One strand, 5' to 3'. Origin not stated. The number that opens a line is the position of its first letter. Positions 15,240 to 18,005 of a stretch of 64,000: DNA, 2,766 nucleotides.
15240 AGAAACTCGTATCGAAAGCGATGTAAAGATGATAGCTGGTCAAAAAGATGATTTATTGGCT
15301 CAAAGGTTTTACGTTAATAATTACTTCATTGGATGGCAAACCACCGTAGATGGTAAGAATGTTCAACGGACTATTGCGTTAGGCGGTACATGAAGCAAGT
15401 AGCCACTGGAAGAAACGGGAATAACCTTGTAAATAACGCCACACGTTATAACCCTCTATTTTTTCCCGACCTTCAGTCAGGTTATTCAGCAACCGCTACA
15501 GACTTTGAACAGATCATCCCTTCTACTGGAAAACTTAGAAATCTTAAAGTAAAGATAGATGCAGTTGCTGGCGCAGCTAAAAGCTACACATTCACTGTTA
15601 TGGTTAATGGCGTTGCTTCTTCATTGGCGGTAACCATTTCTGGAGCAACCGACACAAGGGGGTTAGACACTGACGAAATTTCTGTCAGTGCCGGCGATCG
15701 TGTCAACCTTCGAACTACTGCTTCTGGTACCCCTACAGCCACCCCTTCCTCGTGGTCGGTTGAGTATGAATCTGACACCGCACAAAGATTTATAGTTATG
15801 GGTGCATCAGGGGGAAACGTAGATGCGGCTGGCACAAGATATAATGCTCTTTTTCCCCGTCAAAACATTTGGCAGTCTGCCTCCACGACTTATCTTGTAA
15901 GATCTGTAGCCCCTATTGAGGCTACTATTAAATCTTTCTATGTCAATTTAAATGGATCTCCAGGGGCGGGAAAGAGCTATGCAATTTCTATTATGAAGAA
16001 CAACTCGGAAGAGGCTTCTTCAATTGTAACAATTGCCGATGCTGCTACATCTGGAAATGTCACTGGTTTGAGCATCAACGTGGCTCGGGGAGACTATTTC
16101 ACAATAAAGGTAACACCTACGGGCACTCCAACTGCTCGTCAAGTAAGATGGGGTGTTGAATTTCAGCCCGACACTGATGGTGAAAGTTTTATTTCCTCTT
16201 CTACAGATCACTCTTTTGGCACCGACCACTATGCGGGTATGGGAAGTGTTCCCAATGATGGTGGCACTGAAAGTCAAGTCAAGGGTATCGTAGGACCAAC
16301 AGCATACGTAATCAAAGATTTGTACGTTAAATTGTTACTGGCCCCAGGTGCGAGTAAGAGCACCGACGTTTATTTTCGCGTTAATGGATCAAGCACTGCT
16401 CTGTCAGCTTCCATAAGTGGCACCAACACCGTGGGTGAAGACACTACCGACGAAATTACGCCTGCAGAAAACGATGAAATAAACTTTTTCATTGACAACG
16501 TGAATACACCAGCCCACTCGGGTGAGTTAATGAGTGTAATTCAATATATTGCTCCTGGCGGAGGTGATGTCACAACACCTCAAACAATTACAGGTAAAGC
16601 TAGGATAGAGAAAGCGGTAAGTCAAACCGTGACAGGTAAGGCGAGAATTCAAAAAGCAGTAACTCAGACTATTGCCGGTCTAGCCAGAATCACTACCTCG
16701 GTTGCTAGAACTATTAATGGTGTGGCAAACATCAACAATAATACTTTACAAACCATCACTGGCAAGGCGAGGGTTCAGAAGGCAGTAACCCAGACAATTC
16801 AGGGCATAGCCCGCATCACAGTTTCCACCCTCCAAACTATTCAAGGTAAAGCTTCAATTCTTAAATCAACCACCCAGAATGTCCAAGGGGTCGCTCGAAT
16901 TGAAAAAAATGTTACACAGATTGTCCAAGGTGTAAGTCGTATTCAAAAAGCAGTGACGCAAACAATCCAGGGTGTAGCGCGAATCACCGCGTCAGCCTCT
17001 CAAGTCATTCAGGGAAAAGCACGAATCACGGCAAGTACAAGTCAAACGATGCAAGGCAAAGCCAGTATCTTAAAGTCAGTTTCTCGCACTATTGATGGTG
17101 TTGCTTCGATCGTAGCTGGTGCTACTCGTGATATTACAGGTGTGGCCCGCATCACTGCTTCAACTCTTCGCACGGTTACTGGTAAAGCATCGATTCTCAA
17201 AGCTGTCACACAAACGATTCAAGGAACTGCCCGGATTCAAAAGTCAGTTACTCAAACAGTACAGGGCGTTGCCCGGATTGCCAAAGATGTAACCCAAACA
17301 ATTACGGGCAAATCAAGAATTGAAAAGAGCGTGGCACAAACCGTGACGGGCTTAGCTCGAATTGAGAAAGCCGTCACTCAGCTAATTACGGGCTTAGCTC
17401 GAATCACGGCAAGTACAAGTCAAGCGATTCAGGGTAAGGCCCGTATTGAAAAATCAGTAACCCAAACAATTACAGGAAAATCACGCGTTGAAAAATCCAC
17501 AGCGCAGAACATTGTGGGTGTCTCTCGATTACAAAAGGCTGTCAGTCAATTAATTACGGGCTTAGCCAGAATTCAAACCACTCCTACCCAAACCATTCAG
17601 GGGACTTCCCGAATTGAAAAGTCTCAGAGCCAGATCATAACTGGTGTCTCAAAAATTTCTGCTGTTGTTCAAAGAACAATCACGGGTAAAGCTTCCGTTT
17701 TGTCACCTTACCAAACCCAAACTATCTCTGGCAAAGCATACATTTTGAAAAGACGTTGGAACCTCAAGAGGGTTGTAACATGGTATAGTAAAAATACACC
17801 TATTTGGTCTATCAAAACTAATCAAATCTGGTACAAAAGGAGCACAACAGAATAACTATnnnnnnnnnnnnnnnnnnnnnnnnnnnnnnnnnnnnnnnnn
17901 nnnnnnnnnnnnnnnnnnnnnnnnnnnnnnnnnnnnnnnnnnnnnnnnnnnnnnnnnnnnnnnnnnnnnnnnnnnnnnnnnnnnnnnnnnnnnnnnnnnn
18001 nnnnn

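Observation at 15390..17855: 821-aa fiber/decoration protein with three tandem paralogous domains plus about 26 tandem 15-residue repeats (45-nt periodicity, 16566-17760)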

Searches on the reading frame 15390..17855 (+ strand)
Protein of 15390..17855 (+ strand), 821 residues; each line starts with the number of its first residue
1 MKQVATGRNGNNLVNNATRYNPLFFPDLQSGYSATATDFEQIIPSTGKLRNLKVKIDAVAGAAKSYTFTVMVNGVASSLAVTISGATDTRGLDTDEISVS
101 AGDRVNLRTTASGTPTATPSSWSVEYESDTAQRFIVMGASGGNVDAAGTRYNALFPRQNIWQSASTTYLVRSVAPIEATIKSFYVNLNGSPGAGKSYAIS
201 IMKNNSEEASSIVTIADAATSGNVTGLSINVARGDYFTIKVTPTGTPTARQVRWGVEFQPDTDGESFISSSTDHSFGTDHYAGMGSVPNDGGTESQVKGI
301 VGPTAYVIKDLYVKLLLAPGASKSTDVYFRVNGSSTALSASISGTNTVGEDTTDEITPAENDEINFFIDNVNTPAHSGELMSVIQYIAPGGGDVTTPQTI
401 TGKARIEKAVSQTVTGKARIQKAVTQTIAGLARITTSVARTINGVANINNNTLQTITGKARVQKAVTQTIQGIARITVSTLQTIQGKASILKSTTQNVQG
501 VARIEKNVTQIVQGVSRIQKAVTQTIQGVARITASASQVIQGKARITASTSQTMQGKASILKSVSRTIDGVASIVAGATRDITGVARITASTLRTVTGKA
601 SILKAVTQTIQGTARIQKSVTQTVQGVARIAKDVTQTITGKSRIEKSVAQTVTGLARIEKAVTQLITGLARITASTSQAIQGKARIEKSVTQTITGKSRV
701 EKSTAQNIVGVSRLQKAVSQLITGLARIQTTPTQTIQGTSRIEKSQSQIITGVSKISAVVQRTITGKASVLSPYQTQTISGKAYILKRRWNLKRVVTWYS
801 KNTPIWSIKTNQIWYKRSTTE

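Call 7: search_protein_families(library=phrogs, proteins=[window:15390-17855:+], max_evalue=0.01)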
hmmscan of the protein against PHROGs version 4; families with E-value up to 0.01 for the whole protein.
window:15390-17855:+ (821 aa): 2 families
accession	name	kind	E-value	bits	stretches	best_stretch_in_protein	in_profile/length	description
phrog_25538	-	unknown function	0.00037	21.1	0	640-687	202-249/293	-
phrog_15506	-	unknown function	0.00091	20.7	0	643-670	59-86/93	-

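Call 8: search_protein_families(library=pfam, proteins=[window:15390-17855:+], max_evalue=0.01)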
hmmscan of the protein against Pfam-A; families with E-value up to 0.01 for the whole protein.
window:15390-17855:+ (821 aa): 1 family
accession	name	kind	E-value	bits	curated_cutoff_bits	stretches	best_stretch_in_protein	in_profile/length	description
PF24639.1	DUF7634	-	0.0027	18.5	27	1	38-113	2-74/89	Domain of unknown function (DUF7634)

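Call 11: search_dna_similar(query=window:15390-17855:+, collection=phages, mode=protein, max_rows=30)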
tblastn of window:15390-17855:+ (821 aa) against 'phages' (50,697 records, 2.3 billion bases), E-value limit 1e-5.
No match.
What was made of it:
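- Closest known: Phage head fibres and decoration proteins. Different: No sequence or family match (calls 7, 8, 11).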

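Call 13: find_homologous_proteins(query=window:15390-17855:+, max_evalue=0.001)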
Query window:15390-17855:+ (821 aa): 131 proteins with E <= 0.001 among 8000 candidates; the best 120 are listed.
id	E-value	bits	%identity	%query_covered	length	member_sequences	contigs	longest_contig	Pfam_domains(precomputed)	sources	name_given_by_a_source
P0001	0.0e+0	1698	100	100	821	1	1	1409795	-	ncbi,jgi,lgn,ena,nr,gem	ncbi:MAG TPA: hypothetical protein VD999_05765 [Vitreimonas sp.]|nr:hypothetical protein [Vitreimona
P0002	1.4e-151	525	36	75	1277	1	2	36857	-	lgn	-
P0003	3.0e-136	474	39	96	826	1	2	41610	-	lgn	-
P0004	4.9e-113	397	44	47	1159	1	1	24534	-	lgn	-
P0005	1.2e-111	393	49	46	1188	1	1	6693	-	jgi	jgi:hypothetical protein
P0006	3.4e-90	322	46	38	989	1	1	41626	-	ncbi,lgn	-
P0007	3.4e-90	322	45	48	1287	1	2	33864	-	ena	-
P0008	4.6e-90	321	42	48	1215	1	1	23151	-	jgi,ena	jgi:hypothetical protein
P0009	5.2e-88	315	43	48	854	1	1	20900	-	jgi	jgi:hypothetical protein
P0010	1.8e-85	306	42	45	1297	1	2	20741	-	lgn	-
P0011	7.8e-84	301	41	48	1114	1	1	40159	PF13385.14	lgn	-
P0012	2.6e-83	299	39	48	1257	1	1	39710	-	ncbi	-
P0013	3.2e-83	299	49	48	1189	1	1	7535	-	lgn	-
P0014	5.3e-83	298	44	44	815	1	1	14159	-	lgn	-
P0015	1.9e-82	296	42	41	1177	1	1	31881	-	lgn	-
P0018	2.5e-77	279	51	45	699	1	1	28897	-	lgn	-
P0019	3.6e-77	279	42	36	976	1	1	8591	PF20933.3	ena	-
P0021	2.3e-74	270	43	48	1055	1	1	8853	PF23952.2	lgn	-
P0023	9.5e-73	264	41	56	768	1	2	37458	-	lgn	-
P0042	1.3e-57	214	42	46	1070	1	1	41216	PF22925.4,PF13385.14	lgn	-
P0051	2.4e-52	197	44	38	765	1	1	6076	PF21340.5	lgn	-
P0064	1.6e-47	181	41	46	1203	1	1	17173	PF21722.5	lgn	-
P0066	6.7e-47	179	31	40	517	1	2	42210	-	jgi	-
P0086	1.5e-40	158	44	22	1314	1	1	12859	PF02018.24,PF00704.35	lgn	-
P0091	1.1e-37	148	38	39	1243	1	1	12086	PF04185.20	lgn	-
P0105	1.1e-30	125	29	49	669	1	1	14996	PF11134.14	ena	-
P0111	1.1e-26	112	30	47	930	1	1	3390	PF09099.17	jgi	jgi:hypothetical protein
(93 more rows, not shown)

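Call 21: find_encoding_contigs(protein=P0003, flank=10000, max_places=3)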
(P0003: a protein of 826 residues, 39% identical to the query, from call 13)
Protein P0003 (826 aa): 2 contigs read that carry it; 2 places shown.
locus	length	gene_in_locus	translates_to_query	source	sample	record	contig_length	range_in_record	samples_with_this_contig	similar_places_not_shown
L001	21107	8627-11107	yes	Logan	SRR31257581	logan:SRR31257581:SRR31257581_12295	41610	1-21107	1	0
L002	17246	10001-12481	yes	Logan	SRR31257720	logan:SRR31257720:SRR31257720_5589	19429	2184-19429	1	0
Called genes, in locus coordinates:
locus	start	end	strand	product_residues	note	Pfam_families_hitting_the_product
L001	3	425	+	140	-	?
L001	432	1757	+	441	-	-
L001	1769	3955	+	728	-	PF04860:Phage_portal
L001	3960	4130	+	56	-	-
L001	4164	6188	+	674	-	-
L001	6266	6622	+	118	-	-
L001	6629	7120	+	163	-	-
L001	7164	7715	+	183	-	-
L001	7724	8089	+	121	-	-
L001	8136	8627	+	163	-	-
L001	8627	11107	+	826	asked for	-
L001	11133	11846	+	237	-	-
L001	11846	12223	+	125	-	-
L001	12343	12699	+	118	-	-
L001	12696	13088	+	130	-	PF12691:Phage_tail_terminator_6 (weak)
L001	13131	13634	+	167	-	-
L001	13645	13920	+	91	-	-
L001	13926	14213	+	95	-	-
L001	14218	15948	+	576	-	PF20155:TMP_3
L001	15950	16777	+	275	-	PF22768:SPP1_Dit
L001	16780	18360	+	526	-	-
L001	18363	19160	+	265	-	-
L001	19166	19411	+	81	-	-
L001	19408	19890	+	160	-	-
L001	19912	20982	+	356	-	-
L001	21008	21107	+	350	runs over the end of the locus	-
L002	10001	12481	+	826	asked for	-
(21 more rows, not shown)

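Call 22: find_encoding_contigs(protein=P0001, flank=10000, max_places=3)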
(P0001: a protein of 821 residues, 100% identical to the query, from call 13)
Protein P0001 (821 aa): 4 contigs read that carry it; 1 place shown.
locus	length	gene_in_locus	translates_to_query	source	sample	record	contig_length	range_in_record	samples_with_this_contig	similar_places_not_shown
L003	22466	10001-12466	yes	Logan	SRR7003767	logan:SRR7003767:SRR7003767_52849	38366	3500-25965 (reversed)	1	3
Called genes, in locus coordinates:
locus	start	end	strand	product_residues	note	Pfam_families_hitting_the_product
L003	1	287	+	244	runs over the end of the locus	PF06810:Phage_scaffold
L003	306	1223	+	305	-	PF19821:Phage_capsid_2 (weak), PF25209:Phage_capsid_4 (weak)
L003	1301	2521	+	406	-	PF13692:Glyco_trans_1_4, PF00534:Glycos_transf_1, PF13524:Glyco_trans_1_2 (faint), PF20706:GT4-conflict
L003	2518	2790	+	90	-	-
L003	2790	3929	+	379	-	PF00534:Glycos_transf_1, PF13692:Glyco_trans_1_4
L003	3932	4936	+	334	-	PF13524:Glyco_trans_1_2 (faint), PF00534:Glycos_transf_1 (weak)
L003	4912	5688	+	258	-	PF13578:Methyltransf_24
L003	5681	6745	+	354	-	-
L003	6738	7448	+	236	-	-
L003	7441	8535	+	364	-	-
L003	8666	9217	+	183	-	-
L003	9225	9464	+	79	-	-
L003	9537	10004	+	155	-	-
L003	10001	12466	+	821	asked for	-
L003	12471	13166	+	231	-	-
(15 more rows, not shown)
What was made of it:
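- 15390..17855 (+): Whole fibre gene (821 aa). Its ATG overlaps the stop of the upstream 155-aa ORF (ATGA). The next gene starts 5 nt after its stop. An identical protein, P0001, is on a 1.41-Mb contig and on a 38.4-kb contig (calls 13, 22).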

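Call 24: find_encoding_contigs(protein=P0011, flank=10000, max_places=2)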
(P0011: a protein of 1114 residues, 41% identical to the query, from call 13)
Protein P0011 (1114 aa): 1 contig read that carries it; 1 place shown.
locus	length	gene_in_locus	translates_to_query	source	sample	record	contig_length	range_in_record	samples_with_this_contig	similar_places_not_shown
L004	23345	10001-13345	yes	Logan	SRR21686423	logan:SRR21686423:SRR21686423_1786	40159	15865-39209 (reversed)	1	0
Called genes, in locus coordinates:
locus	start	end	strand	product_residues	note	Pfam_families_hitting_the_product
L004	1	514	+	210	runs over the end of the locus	PF08241:Methyltransf_11 (faint), PF08242:Methyltransf_12, PF03269:DUF268 (faint)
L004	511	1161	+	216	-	PF00535:Glycos_transf_2 (weak)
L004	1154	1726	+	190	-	PF13578:Methyltransf_24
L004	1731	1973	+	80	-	-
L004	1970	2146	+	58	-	-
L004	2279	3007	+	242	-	PF06793:UPF0262 (faint)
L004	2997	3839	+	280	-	PF20691:TAGT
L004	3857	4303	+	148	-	-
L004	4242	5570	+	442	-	-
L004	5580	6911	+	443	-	PF04860:Phage_portal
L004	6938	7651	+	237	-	PF04233:Phage_Mu_F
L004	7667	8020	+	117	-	-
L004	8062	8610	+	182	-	-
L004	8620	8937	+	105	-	-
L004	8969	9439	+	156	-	-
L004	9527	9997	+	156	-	-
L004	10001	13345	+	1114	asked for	PF13385:Laminin_G_3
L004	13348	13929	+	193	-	PF08241:Methyltransf_11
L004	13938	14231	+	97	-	-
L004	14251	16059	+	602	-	PF04586:Peptidase_S78 (weak), PF05065:Phage_capsid, PF25209:Phage_capsid_4 (weak)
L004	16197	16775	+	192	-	-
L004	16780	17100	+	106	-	-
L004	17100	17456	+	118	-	PF04883:HK97-gp10_like (weak)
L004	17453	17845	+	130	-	PF12691:Phage_tail_terminator_6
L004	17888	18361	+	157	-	-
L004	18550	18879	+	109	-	-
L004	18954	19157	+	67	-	-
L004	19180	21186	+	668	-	PF20155:TMP_3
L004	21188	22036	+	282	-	PF22768:SPP1_Dit (weak)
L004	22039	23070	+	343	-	PF14594:Sipho_Gp37 (faint)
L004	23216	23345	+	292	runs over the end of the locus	-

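Call 25: find_encoding_contigs(protein=P0018, flank=10000, max_places=2)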
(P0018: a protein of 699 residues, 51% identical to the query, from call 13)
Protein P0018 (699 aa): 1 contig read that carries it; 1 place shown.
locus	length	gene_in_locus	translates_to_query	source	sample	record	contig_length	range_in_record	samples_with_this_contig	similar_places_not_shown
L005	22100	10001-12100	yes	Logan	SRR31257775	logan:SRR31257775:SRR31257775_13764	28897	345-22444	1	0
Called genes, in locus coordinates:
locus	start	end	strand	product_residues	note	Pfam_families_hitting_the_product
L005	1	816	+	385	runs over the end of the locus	?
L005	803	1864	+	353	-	PF13692:Glyco_trans_1_4 (faint)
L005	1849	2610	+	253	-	-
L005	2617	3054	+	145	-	-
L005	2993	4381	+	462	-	-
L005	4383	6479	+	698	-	PF04860:Phage_portal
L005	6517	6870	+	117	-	-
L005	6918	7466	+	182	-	-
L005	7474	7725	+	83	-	-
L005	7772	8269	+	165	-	-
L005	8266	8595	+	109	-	PF01467:CTP_transf_like (weak)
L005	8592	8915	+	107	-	PF01583:APS_kinase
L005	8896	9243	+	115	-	-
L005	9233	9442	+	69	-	-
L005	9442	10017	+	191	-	PF13469:Sulfotransfer_3 (weak)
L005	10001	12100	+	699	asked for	-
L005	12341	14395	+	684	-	-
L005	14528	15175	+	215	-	-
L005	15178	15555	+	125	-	-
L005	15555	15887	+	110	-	PF11114:Minor_capsid_2 (weak)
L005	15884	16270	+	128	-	PF12691:Phage_tail_terminator_6 (weak)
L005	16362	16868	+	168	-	-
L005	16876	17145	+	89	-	-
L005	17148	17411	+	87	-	-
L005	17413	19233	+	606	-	PF20155:TMP_3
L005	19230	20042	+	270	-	PF22768:SPP1_Dit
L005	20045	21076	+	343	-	-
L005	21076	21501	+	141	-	-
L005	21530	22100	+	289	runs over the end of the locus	-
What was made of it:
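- In L004 and L005 the fibre gene is not adjacent to the adaptor gene (calls 24, 25).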

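Call 37: find_related_loci(query=window:15390-17855:+, collection=genome_contigs, flank=10000)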
Query window:15390-17855:+ (821 aa) in genome_contigs; peptide patterns used: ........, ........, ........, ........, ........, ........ (x = any residue, [..] = any of these).
91 stretches matched a pattern; 1 encode a relative of the query (tblastn E <= 1e-3); 1 distinct loci.
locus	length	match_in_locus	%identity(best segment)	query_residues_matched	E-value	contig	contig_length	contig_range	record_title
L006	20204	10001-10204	37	43-107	5e-6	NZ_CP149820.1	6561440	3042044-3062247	Ottowia sp. VDI28 chromosome, complete genome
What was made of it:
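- Tried and rejected: The single-protein scan gave one weak 65-residue hit in an Ottowia chromosome, not followed (call 37).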

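Call 49: find_encoding_contigs(protein=P0066, flank=10000, max_places=1)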
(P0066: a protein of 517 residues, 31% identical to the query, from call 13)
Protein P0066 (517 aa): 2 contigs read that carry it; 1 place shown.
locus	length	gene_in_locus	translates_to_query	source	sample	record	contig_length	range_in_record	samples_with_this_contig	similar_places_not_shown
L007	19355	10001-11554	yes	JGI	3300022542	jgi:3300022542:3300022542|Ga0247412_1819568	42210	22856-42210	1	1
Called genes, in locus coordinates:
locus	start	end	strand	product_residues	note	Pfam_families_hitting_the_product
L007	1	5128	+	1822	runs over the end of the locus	-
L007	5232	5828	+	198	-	-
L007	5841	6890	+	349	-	-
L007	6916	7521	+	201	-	-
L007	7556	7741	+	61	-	-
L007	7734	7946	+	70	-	-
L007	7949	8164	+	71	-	-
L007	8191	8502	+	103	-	-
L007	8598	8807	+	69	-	-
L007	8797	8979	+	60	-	-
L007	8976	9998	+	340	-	-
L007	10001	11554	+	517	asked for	-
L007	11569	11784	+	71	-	-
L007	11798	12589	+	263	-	-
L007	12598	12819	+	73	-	-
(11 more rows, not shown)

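Call 50: find_encoding_contigs(protein=P0023, flank=10000, max_places=1)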
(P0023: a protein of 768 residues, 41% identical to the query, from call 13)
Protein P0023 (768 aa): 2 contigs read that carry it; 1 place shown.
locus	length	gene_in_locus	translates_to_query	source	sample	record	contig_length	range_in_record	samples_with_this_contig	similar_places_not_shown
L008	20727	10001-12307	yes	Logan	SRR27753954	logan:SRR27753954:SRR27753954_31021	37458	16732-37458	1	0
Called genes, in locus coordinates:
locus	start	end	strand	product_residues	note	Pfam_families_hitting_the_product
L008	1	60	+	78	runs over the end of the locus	-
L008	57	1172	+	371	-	PF00534:Glycos_transf_1, PF13692:Glyco_trans_1_4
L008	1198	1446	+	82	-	-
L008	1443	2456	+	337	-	PF13524:Glyco_trans_1_2 (weak), PF00534:Glycos_transf_1 (faint)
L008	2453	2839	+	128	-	-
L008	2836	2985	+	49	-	-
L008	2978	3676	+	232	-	PF13578:Methyltransf_24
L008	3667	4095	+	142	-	PF01467:CTP_transf_like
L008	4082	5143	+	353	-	-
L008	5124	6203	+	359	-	-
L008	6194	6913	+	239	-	-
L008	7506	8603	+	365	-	-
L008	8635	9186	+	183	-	-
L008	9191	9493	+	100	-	-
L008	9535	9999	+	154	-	-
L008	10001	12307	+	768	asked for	-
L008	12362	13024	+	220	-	-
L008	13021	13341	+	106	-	-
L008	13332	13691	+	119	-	-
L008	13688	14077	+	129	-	PF12691:Phage_tail_terminator_6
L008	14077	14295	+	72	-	-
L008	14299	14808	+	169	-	-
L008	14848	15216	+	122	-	-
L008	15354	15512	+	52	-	-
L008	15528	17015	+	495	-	-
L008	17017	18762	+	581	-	-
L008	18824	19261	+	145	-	-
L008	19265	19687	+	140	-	PF26209:Phage_phiTE_241_C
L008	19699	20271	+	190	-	PF24517:CBM96, PF06848:Disaggr_repeat (faint)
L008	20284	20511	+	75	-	-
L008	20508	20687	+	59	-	-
